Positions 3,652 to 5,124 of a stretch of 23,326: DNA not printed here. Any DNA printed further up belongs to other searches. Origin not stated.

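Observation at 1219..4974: Partner-switching operon without a sigma factor: STAS + (membrane sensor-HAMP-PP2C-RsbW kinase) + (STAS-APH-like kinase)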

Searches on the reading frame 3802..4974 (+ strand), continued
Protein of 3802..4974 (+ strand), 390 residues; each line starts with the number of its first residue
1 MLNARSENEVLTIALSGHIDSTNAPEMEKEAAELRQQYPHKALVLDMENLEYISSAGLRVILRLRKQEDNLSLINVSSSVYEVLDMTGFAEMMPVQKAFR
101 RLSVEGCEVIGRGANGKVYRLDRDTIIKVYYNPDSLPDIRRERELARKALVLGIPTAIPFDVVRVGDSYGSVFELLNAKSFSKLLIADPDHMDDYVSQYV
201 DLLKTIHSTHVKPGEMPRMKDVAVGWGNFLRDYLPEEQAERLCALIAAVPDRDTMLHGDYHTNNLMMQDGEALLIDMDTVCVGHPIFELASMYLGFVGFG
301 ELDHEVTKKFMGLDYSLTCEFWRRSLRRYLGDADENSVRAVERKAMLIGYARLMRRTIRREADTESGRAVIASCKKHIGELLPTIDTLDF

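Call 22: search_solved_structures(query=window:3802-4971:+, max_evalue=1, show_alignments=3)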
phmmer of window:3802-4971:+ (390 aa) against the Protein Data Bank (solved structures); distinct sequences matched with E-value up to 1: 12.
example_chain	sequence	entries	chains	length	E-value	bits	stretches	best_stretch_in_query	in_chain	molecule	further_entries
4hyl_A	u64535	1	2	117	1e-08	38.1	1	5-93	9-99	Stage II sporulation protein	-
1th8_B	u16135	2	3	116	1.2e-05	28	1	7-96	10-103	Anti-sigma F factor antagonist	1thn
1tid_B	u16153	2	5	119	3.3e-05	26.6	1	7-96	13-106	Anti-sigma F factor antagonist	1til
1auz_A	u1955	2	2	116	0.00018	24.1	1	7-97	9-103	SPOIIAA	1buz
6m36_B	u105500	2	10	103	0.0013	21.3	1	6-95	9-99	Anti-sigma-B factor antagonist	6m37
1sbo_A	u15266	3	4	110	0.0034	19.9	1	9-89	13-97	Putative anti-sigma factor antagonist TM1442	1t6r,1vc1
4qtp_A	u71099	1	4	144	0.0057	19.2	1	9-64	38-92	Anti-sigma factor antagonist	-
8ih8_A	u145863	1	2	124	0.025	17.1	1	6-64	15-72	Anti-sigma-F factor antagonist RsfB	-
7ch8_K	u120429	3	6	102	0.49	12.8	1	12-96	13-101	STAS domain-containing protein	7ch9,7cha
8i80_B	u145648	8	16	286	0.65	12.4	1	237-298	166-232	Viomycin kinase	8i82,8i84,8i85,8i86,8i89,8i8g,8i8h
7cy2_A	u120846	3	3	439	0.66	12.4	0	230-281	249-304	ABC1 family protein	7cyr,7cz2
2gi3_A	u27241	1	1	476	0.96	11.9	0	98-167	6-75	Glutamyl-tRNA(Gln) amidotransferase subunit A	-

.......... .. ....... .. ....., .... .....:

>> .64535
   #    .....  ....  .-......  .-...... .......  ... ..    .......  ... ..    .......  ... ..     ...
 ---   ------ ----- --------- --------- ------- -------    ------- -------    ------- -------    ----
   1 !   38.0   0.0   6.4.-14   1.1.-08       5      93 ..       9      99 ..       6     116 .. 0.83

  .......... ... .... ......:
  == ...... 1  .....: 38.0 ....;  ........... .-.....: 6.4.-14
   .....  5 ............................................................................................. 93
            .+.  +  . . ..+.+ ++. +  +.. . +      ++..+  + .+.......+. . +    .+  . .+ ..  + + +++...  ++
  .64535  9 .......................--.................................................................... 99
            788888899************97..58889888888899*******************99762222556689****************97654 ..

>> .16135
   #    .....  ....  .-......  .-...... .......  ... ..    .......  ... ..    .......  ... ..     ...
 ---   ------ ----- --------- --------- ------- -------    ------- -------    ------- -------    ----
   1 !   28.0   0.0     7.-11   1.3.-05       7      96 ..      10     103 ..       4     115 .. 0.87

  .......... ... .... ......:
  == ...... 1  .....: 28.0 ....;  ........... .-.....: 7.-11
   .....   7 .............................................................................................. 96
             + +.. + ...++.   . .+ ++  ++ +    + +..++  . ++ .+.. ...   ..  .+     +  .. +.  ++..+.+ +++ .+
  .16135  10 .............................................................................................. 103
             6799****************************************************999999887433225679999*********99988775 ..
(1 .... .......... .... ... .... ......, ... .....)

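Call 23: search_protein_representatives(protein=window:3802-4971:+)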
Query: 390 residues. Proteins with E-value up to 0.001 (for the whole library): 6747; up to 1e-10: 1691; up to 1e-30: 729. The best 150 are listed.
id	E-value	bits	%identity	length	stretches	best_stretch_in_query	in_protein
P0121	6.2e-148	509.4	60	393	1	7-390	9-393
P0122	1.6e-128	445.6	51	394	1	6-390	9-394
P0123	4.6e-124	430.9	53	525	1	11-388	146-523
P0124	2.7e-117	408.6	48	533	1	9-390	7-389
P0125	2.9e-116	405.2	50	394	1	5-390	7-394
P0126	2.1e-114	399.1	48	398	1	6-390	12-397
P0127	1.1e-113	396.7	60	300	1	8-299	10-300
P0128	4.9e-109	381.4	48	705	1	8-380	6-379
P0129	6.1e-109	381.1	49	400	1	10-387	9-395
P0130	5.8e-107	374.6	45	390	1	7-389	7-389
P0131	3.7e-105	368.7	47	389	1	7-388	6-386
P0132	1.1e-104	367.0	48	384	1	9-359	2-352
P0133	9.3e-104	364.1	44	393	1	2-389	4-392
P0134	1.1e-102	360.6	58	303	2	171-390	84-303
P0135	5.6e-101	354.9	67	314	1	5-244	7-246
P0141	2.5e-97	342.9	46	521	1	12-390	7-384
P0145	7.1e-95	334.8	43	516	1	8-368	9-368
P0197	1.5e-81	291.0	40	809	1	11-390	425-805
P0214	2.3e-79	283.8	40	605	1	7-363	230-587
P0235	3.7e-77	276.5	38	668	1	12-388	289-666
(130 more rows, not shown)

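Call 24: search_protein_families(library=pfam, proteins=[P0123, P0124, P0128, P0141, P0145, P0197, P0214, P0235], max_evalue=0.001)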
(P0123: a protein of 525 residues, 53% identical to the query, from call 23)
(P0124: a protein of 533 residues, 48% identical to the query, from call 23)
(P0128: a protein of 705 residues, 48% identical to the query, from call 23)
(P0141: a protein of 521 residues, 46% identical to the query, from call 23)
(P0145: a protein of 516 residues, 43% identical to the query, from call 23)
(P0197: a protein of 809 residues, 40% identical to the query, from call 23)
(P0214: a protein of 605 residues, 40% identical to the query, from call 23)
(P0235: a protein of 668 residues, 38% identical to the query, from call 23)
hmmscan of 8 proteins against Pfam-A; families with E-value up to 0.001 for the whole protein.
P0123 (525 aa): 4 families
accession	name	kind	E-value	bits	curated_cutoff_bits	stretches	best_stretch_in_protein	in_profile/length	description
PF13581.12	HATPase_c_2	-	5.8e-16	59.1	27.4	1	12-130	7-127/127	Histidine kinase-like ATPase domain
PF01740.26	STAS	-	1.7e-15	57.1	22.6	1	145-232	10-101/106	STAS domain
PF01636.29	APH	-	5.4e-10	39.9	23.2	1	244-431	4-214/239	Phosphotransferase enzyme family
PF13466.11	STAS_2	-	0.00011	22.7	29.2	1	150-224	3-79/80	STAS domain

P0124 (533 aa): 5 families
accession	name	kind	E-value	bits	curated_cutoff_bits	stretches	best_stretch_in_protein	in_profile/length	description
PF13581.12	HATPase_c_2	-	4.9e-20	72.3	27.4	1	405-531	2-127/127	Histidine kinase-like ATPase domain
PF01636.29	APH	-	1.8e-17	64.3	23.2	1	106-309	3-226/239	Phosphotransferase enzyme family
PF01740.26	STAS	-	8.7e-13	48.4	22.6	1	2-95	4-101/106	STAS domain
PF13466.11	STAS_2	-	9.1e-05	23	29.2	1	13-86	3-78/80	STAS domain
PF25802.1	WWC1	-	0.0003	21.2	27.8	1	359-423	2-67/135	WWC1-like, helical hairpin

P0128 (705 aa): 4 families
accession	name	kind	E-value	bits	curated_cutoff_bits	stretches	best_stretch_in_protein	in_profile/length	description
PF01636.29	APH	-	5.5e-14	52.9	23.2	1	106-291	3-210/239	Phosphotransferase enzyme family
PF01740.26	STAS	-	8.8e-14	51.6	22.6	1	2-95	4-101/106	STAS domain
PF02811.25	PHP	-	3e-07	31.3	26.4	1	425-497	1-76/164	PHP domain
PF13466.11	STAS_2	-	1.3e-05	25.7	29.2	1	11-86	1-78/80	STAS domain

P0141 (521 aa): 4 families
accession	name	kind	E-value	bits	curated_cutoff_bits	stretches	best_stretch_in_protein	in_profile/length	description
PF13581.12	HATPase_c_2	-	8.6e-20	71.5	27.4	1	392-513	2-127/127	Histidine kinase-like ATPase domain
PF01636.29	APH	-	4.8e-17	62.9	23.2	1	107-308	10-233/239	Phosphotransferase enzyme family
PF01740.26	STAS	-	1.1e-12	48.1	22.6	1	8-94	13-105/106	STAS domain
PF13466.11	STAS_2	-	6e-11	42.8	29.2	1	8-82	1-79/80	STAS domain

P0145 (516 aa): 6 families
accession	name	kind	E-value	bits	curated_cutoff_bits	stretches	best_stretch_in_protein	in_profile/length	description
PF01636.29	APH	-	1.4e-15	58.1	23.2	1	108-294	2-210/239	Phosphotransferase enzyme family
PF01740.26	STAS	-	1.7e-14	53.9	22.6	1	6-98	5-101/106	STAS domain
PF04634.17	YezG-like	-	6.3e-07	30.1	21.7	1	360-436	44-121/146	Immunity protein YezG-like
PF13466.11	STAS_2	-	9e-06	26.2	29.2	1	14-90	1-79/80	STAS domain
PF02958.26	EcKL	-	0.00022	21.1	22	1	217-294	177-261/294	Ecdysteroid kinase-like family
PF01633.27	Choline_kinase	-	0.0004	20.2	29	0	134-336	77-245/300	Choline/ethanolamine kinase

P0197 (809 aa): 4 families
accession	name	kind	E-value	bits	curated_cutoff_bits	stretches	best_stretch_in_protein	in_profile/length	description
PF00999.27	Na_H_Exchanger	-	4.8e-45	154.5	26.2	1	25-407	3-373/375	Sodium/hydrogen exchanger, transmembrane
PF01636.29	APH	-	6.4e-13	49.5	23.2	1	525-725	6-229/239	Phosphotransferase enzyme family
PF01740.26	STAS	-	1.9e-12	47.3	22.6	1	429-512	15-102/106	STAS domain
PF13466.11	STAS_2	-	1.8e-11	44.5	29.2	1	429-503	3-79/80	STAS domain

P0214 (605 aa): 6 families
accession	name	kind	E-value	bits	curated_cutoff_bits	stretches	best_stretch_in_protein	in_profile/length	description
PF13328.12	HD_4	-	1e-16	61.5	27.2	1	30-157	2-133/156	HD domain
PF01636.29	APH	-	4e-12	46.8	23.2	1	347-521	22-212/239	Phosphotransferase enzyme family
PF01740.26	STAS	-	1.3e-10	41.4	22.6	1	228-318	5-99/106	STAS domain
PF01966.28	HD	-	5.6e-06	27.1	22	1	50-147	2-115/116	HD domain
PF13466.11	STAS_2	-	7.9e-05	23.2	29.2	1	236-312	1-79/80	STAS domain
PF09481.15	CRISPR_Cse1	-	0.00061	19.5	24.7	0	487-574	236-316/450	CRISPR-associated protein Cse1 (CRISPR_cse1)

P0235 (668 aa): 7 families
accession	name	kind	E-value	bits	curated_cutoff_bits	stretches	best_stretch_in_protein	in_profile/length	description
PF24391.1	HD-CE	-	1.2e-37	130.5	27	1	39-243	1-236/263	HD-CE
PF01636.29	APH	-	8.6e-15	55.6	23.2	1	387-574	4-212/239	Phosphotransferase enzyme family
PF01740.26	STAS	-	5.4e-07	29.8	22.6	1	290-377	13-103/106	STAS domain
PF02958.26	EcKL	-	1.4e-06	28.3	22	1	510-572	193-262/294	Ecdysteroid kinase-like family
PF19974.5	TCAD9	-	6e-06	26.1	40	1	510-572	293-339/429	Ternary complex associated domain 9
PF04655.20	APH_6_hur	-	0.00019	21.3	27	1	521-595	150-225/252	Aminoglycoside/hydroxyurea antibiotic resistance kinase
PF13466.11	STAS_2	-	0.00073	20.1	29.2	0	293-367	4-79/80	STAS domain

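Call 28: find_related_loci(query=A2, collection=genome_contigs, flank=10000)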
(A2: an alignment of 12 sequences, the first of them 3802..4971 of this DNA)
Query A2 (390 aa) in genome_contigs; peptide patterns used: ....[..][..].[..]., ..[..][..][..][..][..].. (x = any residue, [..] = any of these).
599 stretches matched a pattern (row limit reached: there are more); 585 encode a relative of the query (tblastn E <= 1e-3); the best 80 are kept; 80 distinct loci.
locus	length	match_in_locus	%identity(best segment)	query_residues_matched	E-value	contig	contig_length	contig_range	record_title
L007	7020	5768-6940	78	1-390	0e+0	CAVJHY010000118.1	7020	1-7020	bacterium isolate H07634-L1_cleanbin_000040 genome assembly, contig: Spades_H07634-L1_contig_7472, whole genome shotgun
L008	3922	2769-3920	77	1-383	0e+0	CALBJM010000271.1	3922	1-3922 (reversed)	MAG TPA_asm: uncultured Erysipelotrichaceae bacterium isolate SRR1747018_bin.99_CONCOCT_v1.1_MAG genome assembly, contig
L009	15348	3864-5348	67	11-390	6e-180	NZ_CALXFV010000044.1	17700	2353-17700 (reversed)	MAG: uncultured Flavonifractor sp. isolate BRZ_DM__bin18 BRZ_DM__NODE_4241_length_17700_cov_8.487261, whole genome shotg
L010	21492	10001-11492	67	2-390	9e-180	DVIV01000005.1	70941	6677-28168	MAG TPA_asm: Candidatus Limiplasma pullicola isolate 2223 ChiHcec28__C17857_L70941_SRR6323568, whole genome shotgun sequ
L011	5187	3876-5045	64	2-390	0e+0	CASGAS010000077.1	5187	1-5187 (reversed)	uncultured Eubacteriales bacterium isolate T12_L3_320320_idba_bin.72 genome assembly, contig: T12_L3_320320_idba_bin.72.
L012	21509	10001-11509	64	2-390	2e-170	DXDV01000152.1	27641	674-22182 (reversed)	MAG TPA_asm: Candidatus Intestinimonas stercorigallinarum isolate ChiSxjej2B14-1745 ChiSxjej2B14M5__C168229_L27641_SAMN0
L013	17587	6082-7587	64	2-390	2e-168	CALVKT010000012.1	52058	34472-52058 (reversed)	MAG: uncultured Clostridia bacterium isolate E27__bin112 genome assembly, contig: E27__k127_6910263, whole genome shotgu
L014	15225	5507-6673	60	2-390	3e-161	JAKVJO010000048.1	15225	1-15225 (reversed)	MAG: Solobacterium sp. isolate UW_MP_BUL3_2 Ga0455794_001368, whole genome shotgun sequence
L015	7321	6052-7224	63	1-390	1e-161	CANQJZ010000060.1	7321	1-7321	MAG: uncultured Oscillospiraceae bacterium isolate Lapin-032__bin100 genome assembly, contig: Lapin-032__NODE_13183_leng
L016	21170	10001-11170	60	2-390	2e-160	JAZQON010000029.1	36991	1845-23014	MAG: Acutalibacteraceae bacterium isolate T1900045243_TH20190013.MAGScoT_cleanbin_000004 SGB_5583_k141_2975616, whole ge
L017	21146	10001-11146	64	10-390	5e-160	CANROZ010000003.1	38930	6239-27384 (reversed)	MAG: uncultured Oscillospiraceae bacterium isolate Lapin-019__bin18 genome assembly, contig: Lapin-019__NODE_558_length_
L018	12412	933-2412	62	2-390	7e-160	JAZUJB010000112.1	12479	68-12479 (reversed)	MAG: Oscillospiraceae bacterium isolate T1900045260_TH20190030.MAGScoT_cleanbin_000031 SGB_5816_k141_1364906, whole geno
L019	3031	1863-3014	59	8-390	2e-168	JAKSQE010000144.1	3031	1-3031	MAG: Oscillibacter sp. isolate Horse_feces221 MAG221_144, whole genome shotgun sequence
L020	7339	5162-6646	59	1-390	8e-157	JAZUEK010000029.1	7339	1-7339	MAG: Acutalibacteraceae bacterium isolate T1900045299_TH20190069.MAGScoT_cleanbin_000030 SGB_6133_k141_266720, whole gen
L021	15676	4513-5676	60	5-390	2e-155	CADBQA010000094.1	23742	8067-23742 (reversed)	MAG: uncultured Ruminococcus sp. isolate RUG14199 genome assembly, contig: RUG14199_asm_94, whole genome shotgun sequenc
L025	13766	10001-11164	57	1-390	2e-153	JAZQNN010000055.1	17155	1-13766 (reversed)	MAG: Lachnospiraceae bacterium isolate T1900045246_TH20190016.MAGScoT_cleanbin_000014 SGB_5633_k141_4100581, whole genom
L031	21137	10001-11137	59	10-390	2e-152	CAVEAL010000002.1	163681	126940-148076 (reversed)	bacterium isolate G02621-L1_cleanbin_000002 genome assembly, contig: Spades_G02621-L1_contig_15, whole genome shotgun se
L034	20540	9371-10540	58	1-390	3e-151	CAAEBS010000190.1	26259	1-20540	MAG TPA_asm: Clostridia bacterium, isolate HGM12711, WGS project CAAEBS010000000 data, contig: ERS396440_25_k89_265341,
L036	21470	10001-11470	61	1-390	3e-151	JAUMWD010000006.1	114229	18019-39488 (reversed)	MAG: Bacillota bacterium isolate S13M_St_15 NODE_17_length_114229_cov_10.105269, whole genome shotgun sequence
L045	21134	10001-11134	57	2-378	3e-149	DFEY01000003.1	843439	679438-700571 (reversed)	MAG TPA_asm: Lachnospira sp. UBA3790 UBA3790_contig_3129, whole genome shotgun sequence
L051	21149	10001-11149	59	9-390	5e-148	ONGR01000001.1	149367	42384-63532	uncultured Clostridiales bacterium isolate RUG294 genome assembly, contig: scaffold_50, whole genome shotgun sequence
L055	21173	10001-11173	59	2-390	1e-146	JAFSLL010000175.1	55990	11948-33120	MAG: Oscillospiraceae bacterium isolate RGIG3250 Goat_Reticulum-3__c421944, whole genome shotgun sequence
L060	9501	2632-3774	57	11-390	2e-146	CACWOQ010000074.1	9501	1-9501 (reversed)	MAG: uncultured Ruminococcus sp. isolate RUG10767 genome assembly, contig: RUG10767_asm_74, whole genome shotgun sequenc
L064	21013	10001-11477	56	2-390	8e-146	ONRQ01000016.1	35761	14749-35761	uncultured Clostridiales bacterium isolate RUG576 genome assembly, contig: scaffold_552, whole genome shotgun sequence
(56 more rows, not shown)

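Call 37: search_protein_families(library=pfam, alignment_id=A3, max_evalue=0.0001)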
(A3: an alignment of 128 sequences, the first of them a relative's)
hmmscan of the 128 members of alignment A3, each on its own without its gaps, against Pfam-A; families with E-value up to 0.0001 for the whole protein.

A. member 1, L008:680-1087:+ (136 aa): 1 family
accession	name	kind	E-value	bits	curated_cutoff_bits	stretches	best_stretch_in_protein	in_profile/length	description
PF02579.22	Nitro_FeMo-Co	-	3e-20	72.7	26.3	1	9-96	2-93/94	Dinitrogenase iron-molybdenum cofactor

B. families by the number of members that match (of 128 scanned): 117 families (the first 25 are shown)
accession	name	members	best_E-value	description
PF12146.15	Hydrolase_4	4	4.6e-20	Serine aminopeptidase, S33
PF00561.26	Abhydrolase_1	4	3.5e-16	alpha/beta hydrolase fold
PF01478.23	Peptidase_A24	4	9.3e-15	Type IV leader peptidase family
PF12697.13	Abhydrolase_6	3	4.8e-11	Alpha/beta hydrolase family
PF01553.26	Acyltransferase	3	1.8e-07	Acyltransferase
PF02811.25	PHP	3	1.5e-06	PHP domain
PF00330.25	Aconitase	2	1.3e-100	Aconitase family (aconitate hydratase)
PF01070.24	FMN_dh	2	1.4e-62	FMN-dependent dehydrogenase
PF01554.23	MatE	2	3e-38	MatE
PF02698.23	DUF218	2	2.3e-25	DUF218 domain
PF01442.23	Apolipoprotein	2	2.5e-15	Apolipoprotein A1/A4/E domain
PF00478.31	IMPDH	2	1.5e-07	IMP dehydrogenase / GMP reductase domain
PF01645.23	Glu_synthase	2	9.4e-07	Conserved region in glutamate synthase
PF05690.20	ThiG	2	6.7e-06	Thiazole biosynthesis protein ThiG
PF00462.30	Glutaredoxin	2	5.9e-05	Glutaredoxin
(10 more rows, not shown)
